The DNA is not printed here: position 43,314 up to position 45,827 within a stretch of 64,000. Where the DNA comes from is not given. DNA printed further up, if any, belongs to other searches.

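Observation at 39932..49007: SBP + HAMP histidine kinase translationally coupled to three GT4 glycosyltransferases, behind a sigma-less partner-switching cassette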

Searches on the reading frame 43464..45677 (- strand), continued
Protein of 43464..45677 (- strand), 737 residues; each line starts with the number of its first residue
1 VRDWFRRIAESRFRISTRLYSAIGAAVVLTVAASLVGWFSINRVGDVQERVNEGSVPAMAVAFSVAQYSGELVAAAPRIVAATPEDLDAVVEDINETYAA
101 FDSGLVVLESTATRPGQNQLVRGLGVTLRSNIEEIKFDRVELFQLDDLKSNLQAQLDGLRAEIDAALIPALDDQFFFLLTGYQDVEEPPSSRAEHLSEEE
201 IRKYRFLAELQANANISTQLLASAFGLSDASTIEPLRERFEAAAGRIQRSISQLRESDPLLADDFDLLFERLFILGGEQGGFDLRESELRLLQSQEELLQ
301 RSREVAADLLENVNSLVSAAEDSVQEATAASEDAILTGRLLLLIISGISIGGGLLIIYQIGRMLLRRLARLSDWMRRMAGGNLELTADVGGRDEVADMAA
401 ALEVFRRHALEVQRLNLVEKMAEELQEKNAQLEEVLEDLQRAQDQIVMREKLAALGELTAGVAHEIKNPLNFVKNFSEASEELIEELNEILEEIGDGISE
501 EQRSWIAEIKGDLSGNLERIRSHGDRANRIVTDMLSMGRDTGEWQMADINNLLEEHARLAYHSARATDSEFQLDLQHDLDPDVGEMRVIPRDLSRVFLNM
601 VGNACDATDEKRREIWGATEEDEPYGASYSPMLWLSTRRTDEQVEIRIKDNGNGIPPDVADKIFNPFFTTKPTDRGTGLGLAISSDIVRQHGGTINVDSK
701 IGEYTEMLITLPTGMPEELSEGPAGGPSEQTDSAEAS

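Call 19: find_encoding_contigs(protein=P0024, flank=10000, max_places=2)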
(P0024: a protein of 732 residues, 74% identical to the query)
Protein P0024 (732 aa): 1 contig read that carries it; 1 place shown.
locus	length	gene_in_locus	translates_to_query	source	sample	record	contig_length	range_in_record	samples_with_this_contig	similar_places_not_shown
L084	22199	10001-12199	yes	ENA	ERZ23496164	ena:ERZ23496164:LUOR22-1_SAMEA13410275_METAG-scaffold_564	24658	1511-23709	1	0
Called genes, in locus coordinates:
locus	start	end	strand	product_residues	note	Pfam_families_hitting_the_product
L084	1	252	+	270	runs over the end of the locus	PF03099:BPL_LplA_LipB, PF02237:BPL_C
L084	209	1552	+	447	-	PF03816:LytR_cpsA_psr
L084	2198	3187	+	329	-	PF03721:UDPG_MGDP_dh_N, PF00984:UDPG_MGDP_dh, PF03720:UDPG_MGDP_dh_C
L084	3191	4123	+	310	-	PF01073:3Beta_HSD, PF01370:Epimerase, PF04321:RmlD_sub_bind (weak), PF07993:NAD_binding_4 (faint), PF16363:GDP_Man_Dehyd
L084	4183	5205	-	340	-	PF01073:3Beta_HSD (faint), PF01370:Epimerase, PF04321:RmlD_sub_bind, PF16363:GDP_Man_Dehyd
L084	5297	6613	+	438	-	PF00909:Ammonium_transp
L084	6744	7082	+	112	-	PF01740:STAS, PF13466:STAS_2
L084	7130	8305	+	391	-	PF00072:Response_reg, PF07228:SpoIIE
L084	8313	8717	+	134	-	PF13581:HATPase_c_2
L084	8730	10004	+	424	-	PF13458:Peripla_BP_6, PF13433:Peripla_BP_5 (weak), PF01094:ANF_receptor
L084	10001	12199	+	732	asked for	PF00672:HAMP, PF00512:HisKA, PF02518:HATPase_c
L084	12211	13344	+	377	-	PF13439:Glyco_transf_4, PF13579:Glyco_trans_4_4 (weak), PF00534:Glycos_transf_1, PF13692:Glyco_trans_1_4, PF13524:Glyco_trans_1_2 (weak)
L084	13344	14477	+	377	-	PF13439:Glyco_transf_4, PF00534:Glycos_transf_1, PF13692:Glyco_trans_1_4, PF20706:GT4-conflict, PF13524:Glyco_trans_1_2 (weak)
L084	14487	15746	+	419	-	PF13439:Glyco_transf_4, PF13579:Glyco_trans_4_4, PF00534:Glycos_transf_1, PF13692:Glyco_trans_1_4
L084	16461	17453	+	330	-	-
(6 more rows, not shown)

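Call 20: search_protein_families(library=ncbifam, proteins=[window:43464-45677:-], max_evalue=0.00001)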
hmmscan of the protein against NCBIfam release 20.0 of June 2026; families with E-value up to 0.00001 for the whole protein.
window:43464-45677:- (737 aa): 69 families (the best 25 are shown)
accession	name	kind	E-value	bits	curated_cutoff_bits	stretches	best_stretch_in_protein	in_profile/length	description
NF008468.0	PRK11360.1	equivalog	1.6e-43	149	646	2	524-715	441-610/616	two-component system sensor histidine kinase AtoS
TIGR02956.1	TMAO_torS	equivalog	2.6e-41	141.7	676.5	2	15-451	2-442/967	TMAO reductase system sensor histidine kinase/response regulator TorS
NF007688.0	PRK10364.1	equivalog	4e-37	128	479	2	523-713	285-451/460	two-component system sensor histidine kinase ZraS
NF010411.0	PRK13837.1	equivalog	4.8e-34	117.5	647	1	447-720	442-682/828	two-component system VirA-like sensor kinase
NF052574.1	HisKinEspCMyxo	equivalog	2.1e-32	112.2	1200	1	440-721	402-645/785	serine histidine kinase EspC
NF038348.1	T2SS_HK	subfamily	1.2e-31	109.8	450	1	426-712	299-572/574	histidine kinase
NF047466.1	hybrid_RR_LvrB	exception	6.3e-29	101.3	500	1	418-713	116-376/377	hybrid histidine kinase/response regulator LvrB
NF010076.0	PRK13557.1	subfamily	2e-28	99.1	631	1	441-714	149-395/540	histidine kinase famiy protein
NF047497.1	HK_LIC_12097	equivalog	1.3e-27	96.5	500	1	429-713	121-366/367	LIC_12097 family sensor histidine kinase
NF046026.1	HisKinCckACaul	equivalog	2.6e-26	91.9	1000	1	429-722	277-541/678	cell cycle histidine kinase CckA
NF046020.1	HisKinCckABruc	equivalog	3.2e-26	91.5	1000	1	519-723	521-717/868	cell cycle histidine kinase CckA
NF053867.1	SprKinKinDBac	equivalog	3e-25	88.6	775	1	525-713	332-497/500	sporulation kinase KinD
NF052573.1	HisKinEspAMyxo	equivalog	4.8e-23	81.1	1400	1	440-712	369-610/755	serine histidine kinase EspA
NF041777.1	sens_FixL_Rhizob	equivalog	1e-22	80.5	850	1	438-714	245-482/485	sensor protein FixL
NF008293.1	PRK11073.1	equivalog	1.5e-22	80.3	240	1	524-712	175-346/349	nitrogen regulation protein NR(II)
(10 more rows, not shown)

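Call 43: search_protein_families(library=pfam, proteins=[L027:5545-6309:-, L027:5229-5648:-, L025:4410-7457:-, L004:12169-13758:+, L022:12282-13166:+, L022:15091-16488:+, L001:12237-12977:-, L012:14682-16115:-, L011:12152-13132:-, L014:5830-6813:+], max_evalue=0.001)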
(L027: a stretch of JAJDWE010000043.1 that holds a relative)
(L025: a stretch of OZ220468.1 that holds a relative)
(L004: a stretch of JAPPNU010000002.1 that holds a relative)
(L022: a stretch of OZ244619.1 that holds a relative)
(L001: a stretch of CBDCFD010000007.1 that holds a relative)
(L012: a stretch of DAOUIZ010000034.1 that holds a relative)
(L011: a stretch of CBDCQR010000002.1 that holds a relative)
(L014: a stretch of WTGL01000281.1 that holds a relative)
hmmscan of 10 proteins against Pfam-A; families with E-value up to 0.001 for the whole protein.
L027:5545-6309:- (254 aa): 0 families

L027:5229-5648:- (139 aa): 0 families

L025:4410-7457:- (1015 aa): 2 families
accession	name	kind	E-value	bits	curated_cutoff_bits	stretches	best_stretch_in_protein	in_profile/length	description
PF03710.21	GlnE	-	3.7e-49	167.8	24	2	126-369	4-251/252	Glutamate-ammonia ligase adenylyltransferase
PF08335.16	GlnD_UR_UTase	-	4.4e-16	59.6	21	1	393-515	9-122/141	GlnD PII-uridylyltransferase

L004:12169-13758:+ (529 aa): 4 families
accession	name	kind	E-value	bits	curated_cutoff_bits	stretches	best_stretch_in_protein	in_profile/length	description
PF13458.12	Peripla_BP_6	-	1.8e-55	189.5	31.7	1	185-520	1-339/343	Periplasmic binding protein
PF13433.12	Peripla_BP_5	-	1.6e-24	87.1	27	1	186-526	1-344/363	Periplasmic binding protein domain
PF01094.35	ANF_receptor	-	3e-19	69.7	25.4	1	206-512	3-342/353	Receptor family ligand binding region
PF13620.12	CarboxypepD_reg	-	0.00058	20.6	32.3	0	89-163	10-79/82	Carboxypeptidase regulatory-like domain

L022:12282-13166:+ (294 aa): 0 families

L022:15091-16488:+ (465 aa): 3 families
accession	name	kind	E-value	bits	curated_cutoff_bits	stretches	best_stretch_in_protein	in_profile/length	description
PF00270.35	DEAD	-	4.2e-51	173.4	26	1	68-237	1-166/167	DEAD/DEAH box helicase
PF00271.37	Helicase_C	-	2.8e-33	114.9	23.5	1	273-381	2-110/110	Helicase conserved C-terminal domain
PF04851.21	ResIII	-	1.7e-05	25.2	22.5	1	87-219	29-151/164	Type III restriction enzyme, res subunit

L001:12237-12977:- (246 aa): 1 family
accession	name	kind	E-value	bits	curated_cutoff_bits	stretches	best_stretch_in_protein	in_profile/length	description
PF04367.18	DUF502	-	3.1e-24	85.4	23.8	1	80-187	1-107/107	Protein of unknown function (DUF502)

L012:14682-16115:- (477 aa): 2 families
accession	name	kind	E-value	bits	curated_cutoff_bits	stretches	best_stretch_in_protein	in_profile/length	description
PF14403.11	CP_ATPgrasp_2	-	1.2e-153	512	32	1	79-453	1-374/374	Circularly permuted ATP-grasp type 2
PF04174.18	CP_ATPgrasp_1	-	4.2e-138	460.3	23.1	1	79-409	1-332/332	A circularly permuted ATPgrasp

L011:12152-13132:- (326 aa): 1 family
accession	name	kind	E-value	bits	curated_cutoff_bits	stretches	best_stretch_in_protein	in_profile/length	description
PF04168.17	Alpha-E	-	7.6e-67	226.5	20.8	1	1-316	1-294/294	A predicted alpha-helical domain with a conserved ER motif.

L014:5830-6813:+ (327 aa): 2 families
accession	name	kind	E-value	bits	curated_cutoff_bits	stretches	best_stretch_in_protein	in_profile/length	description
PF01841.26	Transglut_core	-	1.4e-25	90.1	23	1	161-263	9-108/108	Transglutaminase-like superfamily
PF08379.15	Bact_transglu_N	-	1.4e-22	80.6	27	1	32-110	1-80/80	Bacterial transglutaminase-like N-terminal region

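Call 46: find_related_loci(query=A1, collection=metagenome_contigs, flank=10000)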
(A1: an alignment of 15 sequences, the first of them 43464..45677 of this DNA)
Query A1 (737 aa) in metagenome_contigs; peptide patterns used: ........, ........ (x = any residue, [..] = any of these).
600 stretches matched a pattern (row limit reached: there are more); 596 encode a relative of the query (tblastn E <= 1e-3); the best 80 are kept; 80 distinct loci.
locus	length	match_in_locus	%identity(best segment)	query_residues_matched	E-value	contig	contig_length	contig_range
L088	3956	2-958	63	402-721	2e-116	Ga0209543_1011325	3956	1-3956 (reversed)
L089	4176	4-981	55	389-725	2e-103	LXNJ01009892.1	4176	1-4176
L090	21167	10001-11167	42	340-712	1e-89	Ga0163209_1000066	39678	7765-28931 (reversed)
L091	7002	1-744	58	464-720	8e-86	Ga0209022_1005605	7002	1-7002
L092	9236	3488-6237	48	411-712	3e-83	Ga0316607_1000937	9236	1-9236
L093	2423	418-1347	47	405-712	5e-85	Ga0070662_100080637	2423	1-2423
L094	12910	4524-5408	48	420-723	1e-81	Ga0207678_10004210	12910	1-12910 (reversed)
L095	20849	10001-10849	47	420-712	3e-81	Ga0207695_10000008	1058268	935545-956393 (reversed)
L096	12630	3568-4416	48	420-712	1e-80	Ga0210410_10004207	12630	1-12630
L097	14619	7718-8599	46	420-726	1e-80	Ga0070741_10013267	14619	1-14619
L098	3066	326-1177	49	420-712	3e-82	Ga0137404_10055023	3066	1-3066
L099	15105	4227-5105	47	420-722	2e-80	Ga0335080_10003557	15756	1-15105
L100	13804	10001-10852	48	420-712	1e-80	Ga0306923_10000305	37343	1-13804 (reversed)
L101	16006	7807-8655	48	420-712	3e-80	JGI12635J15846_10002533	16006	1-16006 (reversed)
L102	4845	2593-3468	48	420-718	2e-80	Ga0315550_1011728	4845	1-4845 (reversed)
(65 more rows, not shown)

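Call 71: search_dna_similar(query=window:43464-45677:-, collection=plasmids, mode=protein, max_evalue=1e-30, max_rows=15)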
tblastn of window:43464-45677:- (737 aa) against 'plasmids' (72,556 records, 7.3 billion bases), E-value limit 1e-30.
Records with a match: 35; places in all: 41; records where one place covers at least 80% of the query: 0.
Best place of each record, by identity: <60% 35.
By first word of the organism name: Vibrio 7; Rhizobium 6; Sinorhizobium 5; Leptolyngbya 4; Nostoc 3; Bradyrhizobium 2; Ensifer 2; Bernardetia 1; Tardiphaga 1; Runella 1; and 3 more.
By predicted mobility (MOB-suite, as given by PLSDB): non-mobilizable 17; conjugative 10; mobilizable 8.
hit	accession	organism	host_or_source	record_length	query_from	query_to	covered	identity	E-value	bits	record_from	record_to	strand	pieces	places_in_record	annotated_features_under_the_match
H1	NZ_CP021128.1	Rhizobium sp. Kim5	Phaseolus vulgaris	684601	420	712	40%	49.8%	1e-68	253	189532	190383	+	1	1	GAF domain-containing protein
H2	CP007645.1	Rhizobium etli bv. phaseoli str. IE4803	Phaseolus vulgaris,whole organism,nodule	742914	420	712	40%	49.8%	1e-68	253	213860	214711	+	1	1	sensor histidine kinase protein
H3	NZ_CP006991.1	Rhizobium etli bv. mimosae str. IE4771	Phaseolus vulgaris,whole organism,nodule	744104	420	712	40%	49.8%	1e-68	253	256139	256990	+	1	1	GAF domain-containing protein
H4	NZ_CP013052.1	Sinorhizobium americanum CCGM7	Phaseolus vulgaris,root nodules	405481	420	712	40%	48.8%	3e-66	246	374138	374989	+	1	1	GAF domain-containing protein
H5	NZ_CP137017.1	Sinorhizobium fredii GR64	Phaseolus vulgaris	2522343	420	712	40%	48.6%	2e-67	249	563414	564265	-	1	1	record has no annotation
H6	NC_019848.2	Sinorhizobium meliloti GR4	-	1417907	420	712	40%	48.1%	5e-67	249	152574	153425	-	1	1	record has no annotation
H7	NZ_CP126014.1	Bradyrhizobium japonicum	Glycine max,soybean,root nodule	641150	420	712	40%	48.1%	3e-66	246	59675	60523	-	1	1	GAF domain-containing protein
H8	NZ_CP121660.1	Sinorhizobium terangae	Desmanthus virgatus,cell culture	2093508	420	716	40%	47.0%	2e-64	241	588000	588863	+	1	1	none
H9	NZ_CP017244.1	Rhizobium etli 8C-3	Phaseolus vulgaris,cell culture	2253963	420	712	40%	47.5%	3e-65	243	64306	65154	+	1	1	record has no annotation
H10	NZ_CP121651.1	Bradyrhizobium sp. CB82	Stylosanthes guianensis,cell culture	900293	436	712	38%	49.5%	1e-68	253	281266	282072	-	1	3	ATP-binding protein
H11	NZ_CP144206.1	Sinorhizobium chiapasense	mixed culture,rhizosphere soil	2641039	420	716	40%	46.0%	2e-62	234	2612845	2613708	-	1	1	none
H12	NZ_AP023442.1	Nostoc sp. MS1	-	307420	418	718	41%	45.2%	7e-73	266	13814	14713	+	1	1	ATP-binding sensor histidine kinase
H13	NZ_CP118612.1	Ensifer adhaerens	Pure isolate,Rhizosphere of Cyperus ...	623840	420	716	40%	45.8%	4e-63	237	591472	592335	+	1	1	GAF domain-containing protein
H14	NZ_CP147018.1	Bernardetia sp. Wsw4-3y2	Red alga,Red algae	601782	413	712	41%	45.2%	2e-65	244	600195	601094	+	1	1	response regulator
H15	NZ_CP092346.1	Rhizobium gallicum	Phaseolus vulgaris,Cell culture,nodule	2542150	420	712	40%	45.8%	1e-64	241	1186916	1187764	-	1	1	none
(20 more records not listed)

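Call 75: search_protein_families(library=pfam, alignment_id=A4, max_evalue=0.00001)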
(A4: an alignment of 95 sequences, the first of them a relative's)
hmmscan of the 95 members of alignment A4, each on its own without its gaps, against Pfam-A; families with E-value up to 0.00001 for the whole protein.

A. member 1, L001:2283-2798:+ (171 aa): 1 family
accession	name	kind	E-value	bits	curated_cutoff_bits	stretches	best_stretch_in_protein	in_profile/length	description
PF13358.12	DDE_3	-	1.2e-12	48.3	28.6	1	3-131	39-146/146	DDE superfamily endonuclease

B. families by the number of members that match (of 95 scanned): 102 families (the first 25 are shown)
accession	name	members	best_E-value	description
PF00909.26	Ammonium_transp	4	4.7e-126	Ammonium Transporter Family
PF01266.30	DAO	3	3.1e-60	FAD dependent oxidoreductase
PF01841.26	Transglut_core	3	1.4e-25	Transglutaminase-like superfamily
PF08379.15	Bact_transglu_N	3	1.4e-22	Bacterial transglutaminase-like N-terminal region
PF14403.11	CP_ATPgrasp_2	2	3.8e-153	Circularly permuted ATP-grasp type 2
PF04174.18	CP_ATPgrasp_1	2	7.3e-137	A circularly permuted ATPgrasp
PF03710.21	GlnE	2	7.3e-100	Glutamate-ammonia ligase adenylyltransferase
PF00884.28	Sulfatase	2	3.3e-61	Sulfatase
PF00384.28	Molybdopterin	2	3.7e-56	Molybdopterin oxidoreductase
PF08450.18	SGL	2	2.9e-48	SMP-30/Gluconolactonase/LRE-like region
PF05719.16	GPP34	2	3.6e-47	Golgi phosphoprotein 3 (GPP34)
PF08335.16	GlnD_UR_UTase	2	1.1e-38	GlnD PII-uridylyltransferase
PF00005.33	ABC_tran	2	6.9e-34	ABC transporter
PF00561.26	Abhydrolase_1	2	2.4e-30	alpha/beta hydrolase fold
PF13304.12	AAA_21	2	1.4e-12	AAA domain, putative AbiEii toxin, Type IV TA system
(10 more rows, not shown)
